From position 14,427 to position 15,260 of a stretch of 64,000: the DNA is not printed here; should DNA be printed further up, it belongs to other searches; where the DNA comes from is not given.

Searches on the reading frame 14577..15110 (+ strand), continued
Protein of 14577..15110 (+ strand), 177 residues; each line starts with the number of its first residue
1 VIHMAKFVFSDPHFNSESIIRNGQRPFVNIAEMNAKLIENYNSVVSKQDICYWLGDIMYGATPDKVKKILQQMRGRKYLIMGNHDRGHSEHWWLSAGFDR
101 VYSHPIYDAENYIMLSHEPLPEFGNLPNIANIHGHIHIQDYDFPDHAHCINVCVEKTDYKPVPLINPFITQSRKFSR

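Call 53: search_dna_similar(query=window:14586-15110:+, collection=phages, mode=protein, max_rows=30)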
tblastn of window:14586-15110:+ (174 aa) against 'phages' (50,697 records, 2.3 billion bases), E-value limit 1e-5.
Records with a match: 976; places in all: 976; records where one place covers at least 80% of the query: 468.
Best place of each record, by identity: <60% 976.
By first word of the organism name: Vibrio 367; Staphylococcus 120; Enterococcus 76; Acinetobacter 61; Bacillus 57; Listeria 56; Streptomyces 30; Arthrobacter 27; Escherichia 21; Stenotrophomonas 16; and 38 more.
By host as written in the record: - 358; Listeria monocytogenes 45; Staphylococcus aureus 39; Vibrio harveyi BAA-1116 36; Enterococcus faecalis 22; Acinetobacter baumannii 19; Prevotella sp. 15; Staphylococcus carnosus TM300 15; and 196 more.
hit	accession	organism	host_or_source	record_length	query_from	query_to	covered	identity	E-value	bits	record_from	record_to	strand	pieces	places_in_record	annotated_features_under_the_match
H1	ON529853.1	Brevundimonas phage vB_BpoS-Bambus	Brevundimonas pondensis LVF1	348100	1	173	99%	35.7%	5e-17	83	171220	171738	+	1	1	metallo-dependent phosphatase-like protein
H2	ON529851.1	Brevundimonas phage vB_BpoS-Marchewka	Brevundimonas pondensis LVF1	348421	1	173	99%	35.7%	5e-17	83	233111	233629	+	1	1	metallo-dependent phosphatase-like protein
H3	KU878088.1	Bacillus phage AR9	Bacillus subtilis subsp. subtilis 168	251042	1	173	99%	35.6%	2e-20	92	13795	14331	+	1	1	metallophosphatase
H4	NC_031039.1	Bacillus phage AR9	Bacillus subtilis subsp. subtilis 168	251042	1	173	99%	35.6%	2e-20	92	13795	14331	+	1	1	phosphoesterase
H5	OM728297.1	Bacillus phage vB_BsuM-Goe21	Bacillus subtilis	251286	1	173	99%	35.6%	5e-20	92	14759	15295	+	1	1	hypothetical protein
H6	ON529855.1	Brevundimonas phage vB_BpoS-Domovoi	Brevundimonas pondensis EIF1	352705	1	173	99%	35.2%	1e-16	82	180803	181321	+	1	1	metallo-dependent phosphatase-like protein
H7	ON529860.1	Brevundimonas phage vB_BpoS-Papperlapapp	Brevundimonas pondensis LVF1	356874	1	173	99%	35.2%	1e-16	82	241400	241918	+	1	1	metallo-dependent phosphatase-like protein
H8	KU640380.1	Bacillus phage Shbh1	Bacillus sp. MGK1/ERV9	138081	4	162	91%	37.7%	3e-21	95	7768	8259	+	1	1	metallophosphoesterase-like protein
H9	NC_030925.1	Bacillus phage Shbh1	Bacillus sp. MGK1/ERV9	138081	4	162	91%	37.7%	3e-21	95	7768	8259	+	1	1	phosphoesterase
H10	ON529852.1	Brevundimonas phage vB_BpoS-Kabachok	Brevundimonas pondensis LVF1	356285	1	173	99%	34.6%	4e-16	81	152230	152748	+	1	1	metallo-dependent phosphatase-like protein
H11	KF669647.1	Bacillus phage BigBertha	Bacillus thuringiensis subsp. Kurstaki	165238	4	161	91%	37.5%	8e-21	94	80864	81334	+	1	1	metallophosphoesterase protein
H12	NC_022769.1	Bacillus phage BigBertha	Bacillus thuringiensis subsp. Kurstaki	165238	4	161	91%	37.5%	8e-21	94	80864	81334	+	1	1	phosphoesterase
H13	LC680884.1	Bacillus phage PBS1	Bacillus subtilis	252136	1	173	99%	34.2%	3e-19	89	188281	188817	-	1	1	hypothetical protein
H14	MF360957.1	Bacillus phage PBS1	Bacillus subtilis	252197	1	173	99%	34.2%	3e-19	89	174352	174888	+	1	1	202: metallophosphoesterase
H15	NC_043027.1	Bacillus phage PBS1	Bacillus subtilis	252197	1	173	99%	34.2%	3e-19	89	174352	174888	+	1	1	202: phosphoesterase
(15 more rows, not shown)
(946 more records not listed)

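Call 55: get_annotated_region(hit=H11, flank=5000)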
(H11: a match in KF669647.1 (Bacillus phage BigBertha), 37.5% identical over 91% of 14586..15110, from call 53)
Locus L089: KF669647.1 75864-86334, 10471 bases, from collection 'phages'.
description: Bacillus phage BigBertha, complete genome.
organism: Bacillus phage BigBertha (NCBI taxid 1406781)
taxonomy: Viruses; Duplodnaviria; Heunggongvirae; Uroviricota; Caudoviricetes; Herelleviridae; Bastillevirinae; Bequatrovirus; Bequatrovirus bigbertha
host: Bacillus thuringiensis subsp. Kurstaki; source: -; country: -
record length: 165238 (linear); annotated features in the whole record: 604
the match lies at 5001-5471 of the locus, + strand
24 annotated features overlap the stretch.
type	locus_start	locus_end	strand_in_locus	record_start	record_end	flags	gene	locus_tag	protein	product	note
CDS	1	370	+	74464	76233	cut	-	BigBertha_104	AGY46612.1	helicase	contains UvrB domain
regulatory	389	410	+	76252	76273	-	-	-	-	terminator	-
regulatory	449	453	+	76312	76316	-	-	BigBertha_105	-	ribosome_binding_site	-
CDS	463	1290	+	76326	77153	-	-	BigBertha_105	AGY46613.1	transcriptional regulator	contains HTH domain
regulatory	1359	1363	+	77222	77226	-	-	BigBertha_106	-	ribosome_binding_site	-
CDS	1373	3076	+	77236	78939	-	-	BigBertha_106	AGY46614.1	transcriptional regulator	-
regulatory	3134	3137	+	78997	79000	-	-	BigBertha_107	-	ribosome_binding_site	-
CDS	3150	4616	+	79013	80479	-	-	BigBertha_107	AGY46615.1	helicase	DnaB-like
regulatory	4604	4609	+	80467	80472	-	-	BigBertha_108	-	ribosome_binding_site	-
CDS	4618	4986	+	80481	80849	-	-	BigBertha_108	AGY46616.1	hypothetical protein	-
regulatory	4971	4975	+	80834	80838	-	-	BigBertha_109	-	ribosome_binding_site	-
CDS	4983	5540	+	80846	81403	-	-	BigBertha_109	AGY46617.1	metallophosphoesterase protein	-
regulatory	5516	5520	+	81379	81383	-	-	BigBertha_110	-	ribosome_binding_site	-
CDS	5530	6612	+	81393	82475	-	-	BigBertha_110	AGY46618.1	recombination exonuclease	-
regulatory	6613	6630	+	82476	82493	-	-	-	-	terminator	-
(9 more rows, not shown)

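Call 56: get_annotated_region(hit=H1, flank=5000)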
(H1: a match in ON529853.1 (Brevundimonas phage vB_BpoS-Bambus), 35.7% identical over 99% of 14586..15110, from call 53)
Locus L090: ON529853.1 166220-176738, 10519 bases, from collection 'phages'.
description: Brevundimonas phage vB_BpoS-Bambus, complete genome.
organism: Brevundimonas phage vB_BpoS-Bambus (NCBI taxid 2948597)
taxonomy: Viruses; Duplodnaviria; Heunggongvirae; Uroviricota; Caudoviricetes; Dolichocephalovirinae
host: Brevundimonas pondensis LVF1; source: sewage; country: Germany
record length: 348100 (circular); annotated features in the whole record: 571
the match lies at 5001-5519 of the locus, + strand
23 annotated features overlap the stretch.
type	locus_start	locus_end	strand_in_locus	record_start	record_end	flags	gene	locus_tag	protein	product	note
CDS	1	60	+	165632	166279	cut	-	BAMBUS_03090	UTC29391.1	tellurium resistance protein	tellurium resistance protein TerD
CDS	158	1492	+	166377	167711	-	-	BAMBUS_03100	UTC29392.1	hypothetical protein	-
CDS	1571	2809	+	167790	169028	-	-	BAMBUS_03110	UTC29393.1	tRNA-splicing ligase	tRNA-splicing ligase RtcB (3'-phosphate/5'-hydroxy nucleic acid ligase)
CDS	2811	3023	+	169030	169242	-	-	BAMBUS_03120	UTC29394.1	hypothetical protein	-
CDS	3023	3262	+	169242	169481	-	-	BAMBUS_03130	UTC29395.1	hypothetical protein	-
CDS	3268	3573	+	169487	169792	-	-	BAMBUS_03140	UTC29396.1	hypothetical protein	-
CDS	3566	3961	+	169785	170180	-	-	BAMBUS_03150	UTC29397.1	hypothetical protein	-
CDS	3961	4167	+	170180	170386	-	-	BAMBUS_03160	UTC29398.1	hypothetical protein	-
CDS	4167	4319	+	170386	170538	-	-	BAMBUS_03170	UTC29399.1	hypothetical protein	-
CDS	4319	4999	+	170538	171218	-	-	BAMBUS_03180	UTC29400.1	hypothetical protein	-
CDS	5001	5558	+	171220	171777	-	-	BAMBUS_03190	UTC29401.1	metallo-dependent phosphatase-like protein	-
CDS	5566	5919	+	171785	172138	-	-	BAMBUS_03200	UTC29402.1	hypothetical protein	-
CDS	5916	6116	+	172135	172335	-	-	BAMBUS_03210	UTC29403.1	hypothetical protein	-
CDS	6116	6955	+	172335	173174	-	-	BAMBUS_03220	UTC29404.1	hypothetical protein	-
CDS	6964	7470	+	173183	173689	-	-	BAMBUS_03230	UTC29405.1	hypothetical protein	-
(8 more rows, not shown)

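Call 57: find_related_loci(query=A2, collection=viral_contigs, flank=4000)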
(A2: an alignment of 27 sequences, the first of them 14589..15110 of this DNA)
Query A2 (173 aa) in viral_contigs; peptide patterns used: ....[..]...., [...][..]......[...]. (x = any residue, [..] = any of these).
600 stretches matched a pattern (row limit reached: there are more); 566 encode a relative of the query (tblastn E <= 1e-3); the best 80 are kept; 80 distinct loci.
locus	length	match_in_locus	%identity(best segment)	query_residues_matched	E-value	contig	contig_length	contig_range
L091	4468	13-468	45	3-160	4e-37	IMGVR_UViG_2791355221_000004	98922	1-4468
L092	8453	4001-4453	46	2-158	6e-36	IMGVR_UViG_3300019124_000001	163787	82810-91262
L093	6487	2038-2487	44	3-158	5e-35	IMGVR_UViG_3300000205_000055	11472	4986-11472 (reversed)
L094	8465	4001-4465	44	3-160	4e-35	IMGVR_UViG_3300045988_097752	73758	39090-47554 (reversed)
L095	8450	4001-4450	44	3-158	1e-34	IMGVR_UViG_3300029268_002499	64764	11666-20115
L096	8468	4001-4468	41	3-160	2e-34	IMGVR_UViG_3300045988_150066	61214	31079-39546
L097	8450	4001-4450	44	3-158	2e-34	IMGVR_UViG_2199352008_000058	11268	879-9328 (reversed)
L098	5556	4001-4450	44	3-158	9e-35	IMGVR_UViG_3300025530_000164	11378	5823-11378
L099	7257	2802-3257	41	3-160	1e-34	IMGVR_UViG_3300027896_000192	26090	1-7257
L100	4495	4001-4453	45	3-160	1e-34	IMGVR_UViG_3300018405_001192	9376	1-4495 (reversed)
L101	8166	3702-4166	44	3-160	1e-34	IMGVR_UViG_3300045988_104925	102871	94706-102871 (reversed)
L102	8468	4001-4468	40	3-160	2e-34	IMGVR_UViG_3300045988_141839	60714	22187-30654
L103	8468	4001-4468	39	3-160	7e-34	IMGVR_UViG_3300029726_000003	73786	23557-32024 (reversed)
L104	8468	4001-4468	39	3-160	7e-34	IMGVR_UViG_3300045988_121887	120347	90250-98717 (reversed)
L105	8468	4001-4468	39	3-160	7e-34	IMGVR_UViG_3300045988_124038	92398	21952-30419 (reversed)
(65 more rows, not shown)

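Call 78: search_dna_similar(query=window:14586-15110:+, collection=plasmids, mode=protein, max_rows=15)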
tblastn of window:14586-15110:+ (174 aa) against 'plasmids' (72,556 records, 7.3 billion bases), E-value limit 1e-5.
Records with a match: 226; places in all: 229; records where one place covers at least 80% of the query: 189.
Best place of each record, by identity: <60% 226.
By first word of the organism name: Rhizobium 77; Sinorhizobium 74; Mesorhizobium 6; Bacillus 5; Methylobacterium 4; Paracoccus 4; Cereibacter 3; Neorhizobium 3; Clostridium 3; Ketogulonicigenium 3; and 28 more.
By predicted mobility (MOB-suite, as given by PLSDB): non-mobilizable 107; mobilizable 67; conjugative 52.
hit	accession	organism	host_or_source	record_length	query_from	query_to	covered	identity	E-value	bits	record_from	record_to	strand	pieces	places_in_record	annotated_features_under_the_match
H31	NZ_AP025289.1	Treponema saccharophilum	-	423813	1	158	91%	38.1%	8e-23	100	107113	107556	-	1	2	metallophosphoesterase family protein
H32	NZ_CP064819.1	Bacillus subtilis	Solanum lycopersicum,tissue sample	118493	7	161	89%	37.0%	3e-21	97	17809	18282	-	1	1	metallophosphoesterase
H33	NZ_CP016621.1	Microvirga ossetica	Vicia alpestris,cell culture,nodules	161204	1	161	93%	33.5%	3e-12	71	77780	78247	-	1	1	metallophosphoesterase family protein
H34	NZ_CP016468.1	Latilactobacillus curvatus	cell culture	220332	7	171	95%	32.4%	1e-8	61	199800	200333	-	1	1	metallophosphoesterase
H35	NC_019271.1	Veillonella sp. OK1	Homo sapiens,saliva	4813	1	161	93%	33.1%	6e-17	84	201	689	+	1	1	metallophosphoesterase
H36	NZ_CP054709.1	Halarchaeum sp. CBA1220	solar salt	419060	1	173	99%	30.8%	6e-10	64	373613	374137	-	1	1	metallophosphoesterase family protein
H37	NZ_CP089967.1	Cereibacter azotoformans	Owen's River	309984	1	161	93%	32.7%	4e-17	85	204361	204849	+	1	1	metallophosphoesterase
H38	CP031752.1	Cereibacter sphaeroides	cell culture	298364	1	161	93%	32.7%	6e-17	84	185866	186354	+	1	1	hypothetical protein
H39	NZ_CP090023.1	Cereibacter azotoformans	cell culture,Aquaculture sediment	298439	1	161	93%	32.7%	6e-17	84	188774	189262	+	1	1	metallophosphoesterase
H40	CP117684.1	Latilactobacillus curvatus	Pig,Single cell,feces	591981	7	167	93%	32.6%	2e-8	60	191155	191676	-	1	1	metallophosphoesterase family protein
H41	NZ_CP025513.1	Neorhizobium sp. SOG26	Oryza glumipatula,Whole ...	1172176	7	170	94%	31.1%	4e-14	76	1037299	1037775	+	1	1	none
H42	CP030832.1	Neorhizobium sp. NCHU2750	Rosa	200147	4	171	97%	30.2%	2e-11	69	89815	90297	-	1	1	hydrolase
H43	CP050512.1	Sinorhizobium meliloti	Medicago sativa,cell culture,root nodule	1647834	8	170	94%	31.1%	5e-12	70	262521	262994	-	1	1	metallophosphoesterase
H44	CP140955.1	Sinorhizobium meliloti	Medicago lupulina,whole organism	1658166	8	170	94%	31.1%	5e-12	70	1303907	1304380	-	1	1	metallophosphoesterase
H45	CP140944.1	Sinorhizobium meliloti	Medicago lupulina,whole organism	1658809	8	170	94%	31.1%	5e-12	70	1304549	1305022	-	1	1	metallophosphoesterase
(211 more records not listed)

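Call 79: get_annotated_region(hit=H35, flank=5000)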
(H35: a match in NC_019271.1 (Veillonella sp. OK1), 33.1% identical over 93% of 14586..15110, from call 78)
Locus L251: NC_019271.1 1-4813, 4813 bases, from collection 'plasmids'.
description: Veillonella sp. OK1 plasmid pVJL1, complete sequence
organism: Veillonella sp. OK1 (NCBI taxid 1096935)
taxonomy: Bacteria; Bacillota; Negativicutes; Veillonellales; Veillonellaceae; Veillonella; Veillonella sp. OK1
host: -; source: Homo sapiens,saliva; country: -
typing (MOB-suite, as given by PLSDB): non-mobilizable; replicon rep_cluster_133
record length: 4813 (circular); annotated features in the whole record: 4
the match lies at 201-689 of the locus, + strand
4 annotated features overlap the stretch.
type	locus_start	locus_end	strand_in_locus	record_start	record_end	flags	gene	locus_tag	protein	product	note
CDS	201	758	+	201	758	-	-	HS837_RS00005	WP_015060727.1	metallophosphoesterase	-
CDS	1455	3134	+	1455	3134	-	-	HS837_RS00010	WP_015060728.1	hypothetical protein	-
CDS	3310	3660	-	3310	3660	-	-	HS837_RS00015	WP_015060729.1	hypothetical protein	-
CDS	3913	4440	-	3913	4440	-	-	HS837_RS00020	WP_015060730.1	hypothetical protein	-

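Call 80: get_annotated_region(hit=H43, flank=4000)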
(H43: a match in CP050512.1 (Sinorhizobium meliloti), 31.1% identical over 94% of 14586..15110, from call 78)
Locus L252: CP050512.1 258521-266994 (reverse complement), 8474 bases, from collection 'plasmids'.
description: Sinorhizobium meliloti strain RCAM1750 plasmid p_2, complete sequence
organism: Sinorhizobium meliloti (NCBI taxid 382)
taxonomy: Bacteria; Pseudomonadota; Alphaproteobacteria; Hyphomicrobiales; Rhizobiaceae; Sinorhizobium; Sinorhizobium meliloti
host: -; source: Medicago sativa,cell culture,root nodule; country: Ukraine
typing (MOB-suite, as given by PLSDB): mobilizable; relaxase MOBQ
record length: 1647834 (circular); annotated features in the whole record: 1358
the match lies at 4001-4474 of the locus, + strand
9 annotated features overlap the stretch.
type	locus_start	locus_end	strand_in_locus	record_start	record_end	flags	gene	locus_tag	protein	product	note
CDS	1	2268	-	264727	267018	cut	-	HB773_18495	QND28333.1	xanthine dehydrogenase family protein molybdopterin-binding subunit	-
CDS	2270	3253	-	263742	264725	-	-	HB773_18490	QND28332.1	xanthine dehydrogenase family protein subunit M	-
CDS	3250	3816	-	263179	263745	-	-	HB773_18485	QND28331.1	2Fe-2S iron-sulfur cluster binding domain-containing protein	-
CDS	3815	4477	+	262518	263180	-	-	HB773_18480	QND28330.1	metallophosphoesterase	-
CDS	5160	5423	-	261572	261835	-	-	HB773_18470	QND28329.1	hypothetical protein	-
CDS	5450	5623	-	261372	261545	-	-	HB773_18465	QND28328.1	hypothetical protein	-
CDS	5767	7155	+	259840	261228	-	-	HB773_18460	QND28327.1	c-type cytochrome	-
CDS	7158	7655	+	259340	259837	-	-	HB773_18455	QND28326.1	(2Fe-2S)-binding protein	-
CDS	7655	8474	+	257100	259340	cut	-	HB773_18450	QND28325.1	xanthine dehydrogenase family protein molybdopterin-binding subunit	-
